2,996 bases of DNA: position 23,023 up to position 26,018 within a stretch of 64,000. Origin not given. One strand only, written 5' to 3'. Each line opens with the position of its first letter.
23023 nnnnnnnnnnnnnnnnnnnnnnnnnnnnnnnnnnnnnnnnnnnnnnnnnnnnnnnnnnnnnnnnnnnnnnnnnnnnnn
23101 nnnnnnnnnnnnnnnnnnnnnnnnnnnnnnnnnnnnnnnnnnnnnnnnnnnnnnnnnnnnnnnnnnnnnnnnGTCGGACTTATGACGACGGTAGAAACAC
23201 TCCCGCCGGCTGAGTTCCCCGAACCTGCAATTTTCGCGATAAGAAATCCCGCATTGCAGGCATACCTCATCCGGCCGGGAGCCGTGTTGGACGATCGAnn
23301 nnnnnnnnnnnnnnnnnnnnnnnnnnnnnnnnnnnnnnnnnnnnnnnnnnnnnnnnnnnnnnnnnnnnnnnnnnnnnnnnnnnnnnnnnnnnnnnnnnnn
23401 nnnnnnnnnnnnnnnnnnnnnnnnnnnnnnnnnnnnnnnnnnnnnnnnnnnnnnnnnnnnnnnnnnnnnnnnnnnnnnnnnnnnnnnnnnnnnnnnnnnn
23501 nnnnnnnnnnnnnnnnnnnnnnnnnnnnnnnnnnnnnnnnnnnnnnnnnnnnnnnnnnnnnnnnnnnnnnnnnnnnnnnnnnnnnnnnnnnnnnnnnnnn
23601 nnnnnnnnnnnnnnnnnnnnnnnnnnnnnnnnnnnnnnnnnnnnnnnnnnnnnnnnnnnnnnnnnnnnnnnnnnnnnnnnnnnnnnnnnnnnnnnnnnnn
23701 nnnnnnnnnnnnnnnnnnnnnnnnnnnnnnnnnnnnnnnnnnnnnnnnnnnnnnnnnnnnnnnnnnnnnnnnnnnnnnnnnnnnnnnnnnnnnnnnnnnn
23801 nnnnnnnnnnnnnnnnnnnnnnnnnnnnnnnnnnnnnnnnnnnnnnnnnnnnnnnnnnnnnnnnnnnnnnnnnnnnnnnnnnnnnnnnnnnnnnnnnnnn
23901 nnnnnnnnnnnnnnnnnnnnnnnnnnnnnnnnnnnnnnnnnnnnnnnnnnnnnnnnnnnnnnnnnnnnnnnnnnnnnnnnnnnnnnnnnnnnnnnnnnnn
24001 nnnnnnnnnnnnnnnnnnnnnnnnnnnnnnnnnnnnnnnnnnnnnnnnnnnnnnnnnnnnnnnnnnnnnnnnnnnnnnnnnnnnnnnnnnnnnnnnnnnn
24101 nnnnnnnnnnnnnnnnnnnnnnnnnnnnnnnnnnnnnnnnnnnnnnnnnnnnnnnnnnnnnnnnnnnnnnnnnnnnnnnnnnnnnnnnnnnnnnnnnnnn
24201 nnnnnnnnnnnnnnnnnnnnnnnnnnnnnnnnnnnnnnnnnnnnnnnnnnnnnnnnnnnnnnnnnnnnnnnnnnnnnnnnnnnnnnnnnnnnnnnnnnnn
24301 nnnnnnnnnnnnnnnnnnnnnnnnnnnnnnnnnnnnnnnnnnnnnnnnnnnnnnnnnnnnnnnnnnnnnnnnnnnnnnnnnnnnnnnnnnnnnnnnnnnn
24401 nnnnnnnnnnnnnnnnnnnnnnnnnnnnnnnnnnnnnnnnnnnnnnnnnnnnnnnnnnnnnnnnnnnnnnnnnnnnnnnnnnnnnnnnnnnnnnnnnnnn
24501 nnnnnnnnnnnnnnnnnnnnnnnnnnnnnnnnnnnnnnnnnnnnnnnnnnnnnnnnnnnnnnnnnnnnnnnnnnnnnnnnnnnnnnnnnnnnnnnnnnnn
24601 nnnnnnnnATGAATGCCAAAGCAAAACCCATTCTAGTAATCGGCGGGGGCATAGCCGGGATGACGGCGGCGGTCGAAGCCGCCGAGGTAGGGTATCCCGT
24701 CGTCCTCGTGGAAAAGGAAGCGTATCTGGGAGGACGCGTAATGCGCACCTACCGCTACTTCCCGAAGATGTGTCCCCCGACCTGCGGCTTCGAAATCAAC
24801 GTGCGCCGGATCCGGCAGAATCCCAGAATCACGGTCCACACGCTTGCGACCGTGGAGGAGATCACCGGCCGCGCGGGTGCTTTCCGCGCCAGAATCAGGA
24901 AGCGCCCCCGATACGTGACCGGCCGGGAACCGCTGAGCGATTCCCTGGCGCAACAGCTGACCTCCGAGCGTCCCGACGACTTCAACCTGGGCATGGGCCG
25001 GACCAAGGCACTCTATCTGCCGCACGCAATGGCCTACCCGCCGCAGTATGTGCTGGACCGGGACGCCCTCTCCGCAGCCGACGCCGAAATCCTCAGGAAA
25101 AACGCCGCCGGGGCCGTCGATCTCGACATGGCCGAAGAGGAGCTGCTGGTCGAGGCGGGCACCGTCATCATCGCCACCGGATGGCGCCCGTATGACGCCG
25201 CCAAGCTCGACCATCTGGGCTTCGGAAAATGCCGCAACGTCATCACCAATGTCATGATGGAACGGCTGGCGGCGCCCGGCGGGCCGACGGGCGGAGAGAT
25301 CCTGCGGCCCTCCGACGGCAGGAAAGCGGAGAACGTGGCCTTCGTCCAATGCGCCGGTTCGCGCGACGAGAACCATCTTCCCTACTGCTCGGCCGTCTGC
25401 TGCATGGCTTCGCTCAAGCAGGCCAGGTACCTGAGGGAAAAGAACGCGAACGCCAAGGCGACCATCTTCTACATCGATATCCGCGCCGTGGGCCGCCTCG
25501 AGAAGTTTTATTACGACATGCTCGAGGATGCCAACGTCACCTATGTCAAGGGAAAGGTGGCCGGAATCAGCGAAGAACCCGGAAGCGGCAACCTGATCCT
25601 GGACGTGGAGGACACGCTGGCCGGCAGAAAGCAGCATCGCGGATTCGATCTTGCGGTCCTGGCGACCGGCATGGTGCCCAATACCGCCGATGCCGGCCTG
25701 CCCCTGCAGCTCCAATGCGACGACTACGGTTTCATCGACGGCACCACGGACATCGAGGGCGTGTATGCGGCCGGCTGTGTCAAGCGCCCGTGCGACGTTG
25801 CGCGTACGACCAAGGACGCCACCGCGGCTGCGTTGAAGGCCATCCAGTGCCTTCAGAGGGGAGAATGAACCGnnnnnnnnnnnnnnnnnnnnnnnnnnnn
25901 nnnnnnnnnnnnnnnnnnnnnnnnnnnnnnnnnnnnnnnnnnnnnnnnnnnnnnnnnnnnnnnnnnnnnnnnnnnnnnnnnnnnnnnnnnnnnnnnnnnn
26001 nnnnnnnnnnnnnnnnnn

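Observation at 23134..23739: MarR-type regulator with a Cys-rich tail is the leader gene of aprBA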

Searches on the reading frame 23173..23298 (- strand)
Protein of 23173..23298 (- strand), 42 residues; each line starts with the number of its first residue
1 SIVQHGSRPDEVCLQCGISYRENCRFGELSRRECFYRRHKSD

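Call 50: search_protein_representatives(alignment_id=A3)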
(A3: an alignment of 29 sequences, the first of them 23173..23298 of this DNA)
Query: 29 sequences, 42 profile positions. Proteins with E-value up to 0.001 (for the whole library): 78; up to 1e-10: 18; up to 1e-30: 0. The best 78 are listed.
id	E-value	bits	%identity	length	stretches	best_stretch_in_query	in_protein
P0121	6.7e-18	79.9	-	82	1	1-41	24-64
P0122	1.3e-17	78.9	-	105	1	1-41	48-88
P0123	1.4e-17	78.9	-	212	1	1-41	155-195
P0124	7.6e-17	76.5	-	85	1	2-41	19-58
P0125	1.0e-16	76.1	-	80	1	1-42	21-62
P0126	2.1e-15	71.9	-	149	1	8-42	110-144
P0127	5.7e-15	70.5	-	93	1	2-41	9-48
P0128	1.5e-14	69.2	-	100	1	1-41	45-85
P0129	3.4e-13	64.9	-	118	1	5-41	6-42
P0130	3.5e-13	64.8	-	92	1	1-41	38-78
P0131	8.0e-13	63.6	-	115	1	2-38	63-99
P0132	3.5e-12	61.6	-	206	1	2-41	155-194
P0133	9.3e-12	60.2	-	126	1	1-41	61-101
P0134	1.2e-11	59.9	-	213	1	2-42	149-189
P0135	1.5e-11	59.6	-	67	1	2-40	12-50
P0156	3.1e-08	49.0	-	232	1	1-41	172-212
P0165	6.5e-07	44.7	-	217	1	2-40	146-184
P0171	1.8e-06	43.3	-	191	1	4-37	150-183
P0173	3.9e-06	42.2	-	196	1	5-37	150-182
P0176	7.4e-06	41.4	-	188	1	2-41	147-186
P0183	5.9e-05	38.5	-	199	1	3-38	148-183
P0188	1.3e-04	37.4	-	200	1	2-38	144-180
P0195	4.6e-04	35.6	-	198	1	2-39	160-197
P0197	8.3e-04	34.8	-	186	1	2-35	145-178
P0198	8.9e-04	34.7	-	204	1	7-37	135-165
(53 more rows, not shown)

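Call 52: list_cluster_members(proteins=[P0156, P0165, P0171, P0173, P0176, P0183, P0188, P0195, P0197, P0198])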
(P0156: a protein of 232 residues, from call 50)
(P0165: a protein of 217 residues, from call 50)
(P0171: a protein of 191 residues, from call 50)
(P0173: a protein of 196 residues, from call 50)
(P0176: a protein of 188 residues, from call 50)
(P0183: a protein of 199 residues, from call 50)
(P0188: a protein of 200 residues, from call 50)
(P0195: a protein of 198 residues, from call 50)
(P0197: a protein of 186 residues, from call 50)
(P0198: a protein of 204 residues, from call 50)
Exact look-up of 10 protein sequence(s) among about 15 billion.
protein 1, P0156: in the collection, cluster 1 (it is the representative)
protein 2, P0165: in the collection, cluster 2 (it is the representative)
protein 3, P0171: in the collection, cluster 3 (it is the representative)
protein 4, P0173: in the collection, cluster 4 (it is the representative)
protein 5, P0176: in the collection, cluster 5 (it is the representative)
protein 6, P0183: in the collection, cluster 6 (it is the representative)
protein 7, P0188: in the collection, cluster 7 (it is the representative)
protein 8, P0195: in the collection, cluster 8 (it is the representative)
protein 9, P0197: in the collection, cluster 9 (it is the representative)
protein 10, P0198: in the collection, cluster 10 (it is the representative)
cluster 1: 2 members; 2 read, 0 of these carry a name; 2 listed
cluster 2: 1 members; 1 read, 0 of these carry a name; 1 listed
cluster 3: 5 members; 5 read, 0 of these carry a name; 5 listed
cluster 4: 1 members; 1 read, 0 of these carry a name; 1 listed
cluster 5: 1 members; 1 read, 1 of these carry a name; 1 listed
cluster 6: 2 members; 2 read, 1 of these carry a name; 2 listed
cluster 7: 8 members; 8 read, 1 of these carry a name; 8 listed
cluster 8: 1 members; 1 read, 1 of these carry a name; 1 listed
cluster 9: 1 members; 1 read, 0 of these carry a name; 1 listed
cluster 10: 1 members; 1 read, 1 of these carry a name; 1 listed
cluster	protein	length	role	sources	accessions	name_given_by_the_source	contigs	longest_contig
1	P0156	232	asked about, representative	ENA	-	-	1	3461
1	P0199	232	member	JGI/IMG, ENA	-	-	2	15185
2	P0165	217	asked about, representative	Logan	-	-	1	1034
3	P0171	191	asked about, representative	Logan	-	-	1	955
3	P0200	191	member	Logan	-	-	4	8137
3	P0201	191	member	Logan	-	-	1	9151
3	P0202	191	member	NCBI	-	-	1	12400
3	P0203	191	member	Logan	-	-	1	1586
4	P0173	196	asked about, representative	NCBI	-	-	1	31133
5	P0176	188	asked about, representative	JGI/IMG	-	DNA-binding MarR family transcriptional regulator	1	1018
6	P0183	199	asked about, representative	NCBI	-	-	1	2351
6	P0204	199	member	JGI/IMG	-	DNA-binding MarR family transcriptional regulator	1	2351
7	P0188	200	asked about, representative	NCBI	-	-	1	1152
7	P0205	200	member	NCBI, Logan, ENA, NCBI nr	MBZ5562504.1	MAG: MarR family transcriptional regulator [Acidobacteriia bacterium] | MarR family transcriptional regulator [Terriglobia bacterium]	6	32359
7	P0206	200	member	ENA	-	-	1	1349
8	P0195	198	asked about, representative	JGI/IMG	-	DNA-binding MarR family transcriptional regulator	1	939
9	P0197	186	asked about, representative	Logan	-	-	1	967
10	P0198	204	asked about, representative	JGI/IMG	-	DNA-binding MarR family transcriptional regulator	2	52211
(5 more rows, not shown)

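Call 53: predict_structure(alignment_id=A3)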
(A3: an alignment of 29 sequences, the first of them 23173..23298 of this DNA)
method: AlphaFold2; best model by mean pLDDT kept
length: 42 residues; sequences in the alignment: 29
mean_pLDDT: 52.9   pTM: 0.23
mean pLDDT of the five models: 52.9, 49.5, 49.4, 48.2, 45.2
residues with pLDDT >= 90: 0; 70-90: 0; 50-70: 32; < 50: 10
segments of 3 or more residues with pLDDT < 50: 1-7, 40-42
pLDDT, mean of each block of 10 residues (from residue 1): 47 56 56 55 41
secondary structure, 60 per line:
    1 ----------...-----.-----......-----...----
elements in order: E11-13 H25-30 E36-38

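Call 72: search_solved_structures(query=A3, max_evalue=10, show_alignments=5)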
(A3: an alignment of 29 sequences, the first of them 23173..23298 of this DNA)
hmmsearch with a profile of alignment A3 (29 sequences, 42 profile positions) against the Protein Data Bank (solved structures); distinct sequences matched with E-value up to 10: 0.

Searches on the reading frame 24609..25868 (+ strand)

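Call 3: search_protein_families(library=pfam, proteins=[window:24609-25868:+], max_evalue=0.01)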
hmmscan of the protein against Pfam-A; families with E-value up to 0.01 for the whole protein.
window:24609-25868:+ (419 aa): 9 families
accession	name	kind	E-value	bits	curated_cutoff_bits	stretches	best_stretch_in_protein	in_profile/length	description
PF07992.20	Pyr_redox_2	-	4e-13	49.9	26.1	2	296-392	184-277/291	Pyridine nucleotide-disulphide oxidoreductase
PF12831.13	FAD_oxidored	-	9e-10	38.8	27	1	8-98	2-70/416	FAD dependent oxidoreductase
PF13450.12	NAD_binding_8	-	2.5e-08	34.5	21.9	1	10-50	1-40/68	NAD(P)-binding Rossmann-like domain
PF00890.30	FAD_binding_2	-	4.8e-08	33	20.4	1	8-42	2-36/414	FAD binding domain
PF01266.30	DAO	-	3.4e-07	30.5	27.9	1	8-191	2-203/353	FAD dependent oxidoreductase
PF01134.28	GIDA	-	6.5e-06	25.9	22.1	1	8-36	2-30/391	Glucose inhibited division protein A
PF03486.20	HI0933_like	-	8.2e-05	22.6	50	1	8-44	3-39/244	HI0933-like protein Rossmann domain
PF00070.33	Pyr_redox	-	0.0016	19.3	22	0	8-41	2-35/82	Pyridine nucleotide-disulphide oxidoreductase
PF01262.27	AlaDh_PNT_C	-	0.0077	16.1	23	0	7-37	30-60/214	Alanine dehydrogenase/PNT, C-terminal domain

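Call 4: search_protein_families(library=ncbifam, proteins=[window:24609-25868:+], max_evalue=0.01)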
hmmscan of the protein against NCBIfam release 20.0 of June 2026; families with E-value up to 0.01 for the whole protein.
window:24609-25868:+ (419 aa): 84 families (the best 25 are shown)
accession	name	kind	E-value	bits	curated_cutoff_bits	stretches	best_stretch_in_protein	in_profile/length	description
NF040770.1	hetero_SS_HdrA2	exception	8.4e-101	338.3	1100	1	6-419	140-564/777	CoB-CoM heterodisulfide reductase HdrA2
NF041778.1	hetero_SS_HdrA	equivalog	1.5e-74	251.3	1400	1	8-415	145-570/771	ferredoxin:CoB-CoM heterodisulfide reductase subunit HdrA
NF041891.1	hdrA_Methbact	equivalog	7.1e-64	216.3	1300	1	6-416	134-557/762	ferredoxin:CoB-CoM heterodisulfide reductase subunit HdrA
TIGR01292.1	TRX_reduct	equivalog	2.6e-09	36.3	343.45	0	8-47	3-41/300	thioredoxin-disulfide reductase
TIGR03997.1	mycofact_OYE_2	equivalog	7.9e-09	34.4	793.15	1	4-46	378-420/645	mycofactocin system FadH/OYE family oxidoreductase 2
TIGR03467.1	HpnE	equivalog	3.2e-08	33.3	283.05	1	9-44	2-37/430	hydroxysqualene dehydroxylase HpnE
TIGR01350.1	lipoamide_DH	equivalog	4e-08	32.4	408.8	1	8-43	4-38/461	dihydrolipoyl dehydrogenase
NF045599.1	bili_reduct_long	exception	3e-07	29.1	750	1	3-44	379-420/641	bilirubin reductase, long form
NF004789.0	PRK06134.1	subfamily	3.3e-07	29.2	747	1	7-43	14-50/581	FAD-dependent oxidoreductase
NF053677.1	Desat2ChcC2Cyan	equivalog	3.3e-07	29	900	1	8-43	3-38/558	4-oxocyclohex-2-ene-1-carboxylate 5-dehydrogenase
TIGR01813.1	flavo_cyto_c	subfamily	5.6e-07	28.6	285.45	1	8-44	2-39/444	flavocytochrome c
NF005882.1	PRK07843.1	equivalog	1.3e-06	27.1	788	1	8-46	4-42/547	3-oxosteroid 1-dehydrogenase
NF003585.0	PRK05249.1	equivalog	3.7e-06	25.8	465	1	8-45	9-46/464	Si-specific NAD(P)(+) transhydrogenase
TIGR02734.1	crtI_fam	subfamily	4e-06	25.8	238.1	1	9-45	2-38/504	phytoene desaturase family protein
NF041087.1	bile_acid_BaiCD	equivalog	5.4e-06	24.8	825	1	3-45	378-420/642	bile acid Fe-S flavoenzyme BaiCD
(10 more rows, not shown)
